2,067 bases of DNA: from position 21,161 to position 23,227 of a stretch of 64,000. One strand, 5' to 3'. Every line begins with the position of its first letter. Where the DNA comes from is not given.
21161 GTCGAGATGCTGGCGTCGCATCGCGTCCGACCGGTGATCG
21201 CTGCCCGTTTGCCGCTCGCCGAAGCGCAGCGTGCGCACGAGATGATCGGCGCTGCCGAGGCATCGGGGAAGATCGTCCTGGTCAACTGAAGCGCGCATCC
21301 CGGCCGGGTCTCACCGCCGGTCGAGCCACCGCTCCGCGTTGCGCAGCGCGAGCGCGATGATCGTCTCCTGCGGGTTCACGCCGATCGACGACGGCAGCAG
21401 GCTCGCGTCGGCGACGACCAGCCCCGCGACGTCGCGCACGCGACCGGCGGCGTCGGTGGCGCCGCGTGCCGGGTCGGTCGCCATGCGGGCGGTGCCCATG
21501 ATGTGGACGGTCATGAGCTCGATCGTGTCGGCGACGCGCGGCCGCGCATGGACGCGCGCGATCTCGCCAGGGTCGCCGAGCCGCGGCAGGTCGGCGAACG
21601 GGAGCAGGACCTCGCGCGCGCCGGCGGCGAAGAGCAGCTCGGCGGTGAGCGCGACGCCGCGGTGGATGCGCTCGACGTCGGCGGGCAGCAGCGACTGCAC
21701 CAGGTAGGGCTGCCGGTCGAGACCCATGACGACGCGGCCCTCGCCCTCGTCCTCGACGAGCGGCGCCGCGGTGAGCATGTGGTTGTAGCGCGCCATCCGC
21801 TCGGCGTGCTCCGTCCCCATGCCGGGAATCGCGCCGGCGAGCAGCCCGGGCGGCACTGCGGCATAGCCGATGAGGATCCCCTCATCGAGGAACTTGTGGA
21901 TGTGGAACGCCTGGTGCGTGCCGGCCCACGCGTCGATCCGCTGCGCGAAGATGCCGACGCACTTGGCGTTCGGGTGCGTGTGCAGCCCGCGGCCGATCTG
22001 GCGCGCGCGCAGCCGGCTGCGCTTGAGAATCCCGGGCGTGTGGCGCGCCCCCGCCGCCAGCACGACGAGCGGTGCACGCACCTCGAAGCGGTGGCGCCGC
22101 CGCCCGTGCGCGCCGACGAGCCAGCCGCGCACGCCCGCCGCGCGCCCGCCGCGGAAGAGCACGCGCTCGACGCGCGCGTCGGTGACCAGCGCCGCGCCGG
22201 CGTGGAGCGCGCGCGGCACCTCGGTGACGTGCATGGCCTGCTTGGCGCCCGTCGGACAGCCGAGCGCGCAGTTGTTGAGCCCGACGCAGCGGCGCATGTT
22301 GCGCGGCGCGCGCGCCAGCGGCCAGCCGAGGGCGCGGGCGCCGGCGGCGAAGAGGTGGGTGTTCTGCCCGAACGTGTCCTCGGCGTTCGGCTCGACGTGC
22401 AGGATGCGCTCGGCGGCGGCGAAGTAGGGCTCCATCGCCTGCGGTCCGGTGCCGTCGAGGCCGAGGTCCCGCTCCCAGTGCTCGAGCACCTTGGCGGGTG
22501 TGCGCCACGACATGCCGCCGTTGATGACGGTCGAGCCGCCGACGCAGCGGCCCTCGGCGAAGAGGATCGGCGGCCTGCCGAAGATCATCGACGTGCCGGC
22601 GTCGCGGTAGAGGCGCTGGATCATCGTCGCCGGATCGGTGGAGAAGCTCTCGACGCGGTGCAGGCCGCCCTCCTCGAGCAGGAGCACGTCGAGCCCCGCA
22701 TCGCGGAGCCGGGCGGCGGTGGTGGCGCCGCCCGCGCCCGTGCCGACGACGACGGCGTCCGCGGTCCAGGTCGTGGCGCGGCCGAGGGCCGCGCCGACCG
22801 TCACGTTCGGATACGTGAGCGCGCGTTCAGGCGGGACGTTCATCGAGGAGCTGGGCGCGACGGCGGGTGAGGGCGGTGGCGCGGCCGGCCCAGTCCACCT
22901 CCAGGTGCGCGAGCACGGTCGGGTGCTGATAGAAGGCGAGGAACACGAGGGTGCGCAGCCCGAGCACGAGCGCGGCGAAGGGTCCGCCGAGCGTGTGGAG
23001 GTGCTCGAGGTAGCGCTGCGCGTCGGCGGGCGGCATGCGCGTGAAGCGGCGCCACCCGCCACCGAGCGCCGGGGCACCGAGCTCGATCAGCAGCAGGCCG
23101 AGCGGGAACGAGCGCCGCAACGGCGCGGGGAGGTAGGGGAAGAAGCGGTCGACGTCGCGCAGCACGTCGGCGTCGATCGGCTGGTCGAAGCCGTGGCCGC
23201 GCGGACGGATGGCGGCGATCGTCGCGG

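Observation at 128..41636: Shared ~80-90 aa C-terminal Lys/Ala/Leu-rich helical module after a CR[LV] motif in three unrelated secreted proteins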

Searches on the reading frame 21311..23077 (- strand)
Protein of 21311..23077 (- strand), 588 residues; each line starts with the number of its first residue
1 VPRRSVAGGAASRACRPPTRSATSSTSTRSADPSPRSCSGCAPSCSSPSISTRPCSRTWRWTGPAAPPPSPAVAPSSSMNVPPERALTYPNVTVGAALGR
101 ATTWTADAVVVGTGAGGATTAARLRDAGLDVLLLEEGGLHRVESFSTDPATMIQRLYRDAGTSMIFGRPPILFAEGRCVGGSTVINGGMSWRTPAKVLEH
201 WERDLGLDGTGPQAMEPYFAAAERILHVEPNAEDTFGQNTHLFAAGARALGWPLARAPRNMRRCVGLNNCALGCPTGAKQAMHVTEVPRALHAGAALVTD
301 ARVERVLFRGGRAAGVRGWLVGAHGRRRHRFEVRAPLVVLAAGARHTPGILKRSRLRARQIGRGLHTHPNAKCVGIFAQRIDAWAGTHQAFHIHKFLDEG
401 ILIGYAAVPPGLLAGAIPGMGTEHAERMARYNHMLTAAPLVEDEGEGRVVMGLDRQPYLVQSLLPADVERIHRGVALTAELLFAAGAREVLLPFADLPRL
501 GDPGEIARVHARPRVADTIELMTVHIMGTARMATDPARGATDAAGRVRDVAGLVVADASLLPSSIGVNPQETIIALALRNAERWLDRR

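Call 22: search_protein_families(library=pfam, proteins=[window:21311-23077:-], max_evalue=0.001)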
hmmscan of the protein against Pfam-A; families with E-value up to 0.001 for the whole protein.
window:21311-23077:- (588 aa): 5 families
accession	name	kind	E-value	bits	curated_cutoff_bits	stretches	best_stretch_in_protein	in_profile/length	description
PF00732.25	GMC_oxred_N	-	5.7e-47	160.8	23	1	154-369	2-217/218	GMC oxidoreductase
PF05199.19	GMC_oxred_C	-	6.3e-20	72.6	24.6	1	465-577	28-139/139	GMC oxidoreductase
PF01266.30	DAO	-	3.7e-05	23.9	27.9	1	107-405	1-269/353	FAD dependent oxidoreductase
PF00890.30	FAD_binding_2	-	7.6e-05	22.5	20.4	1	107-142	1-36/414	FAD binding domain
PF13450.12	NAD_binding_8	-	8.7e-05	23.2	21.9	1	110-137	1-28/68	NAD(P)-binding Rossmann-like domain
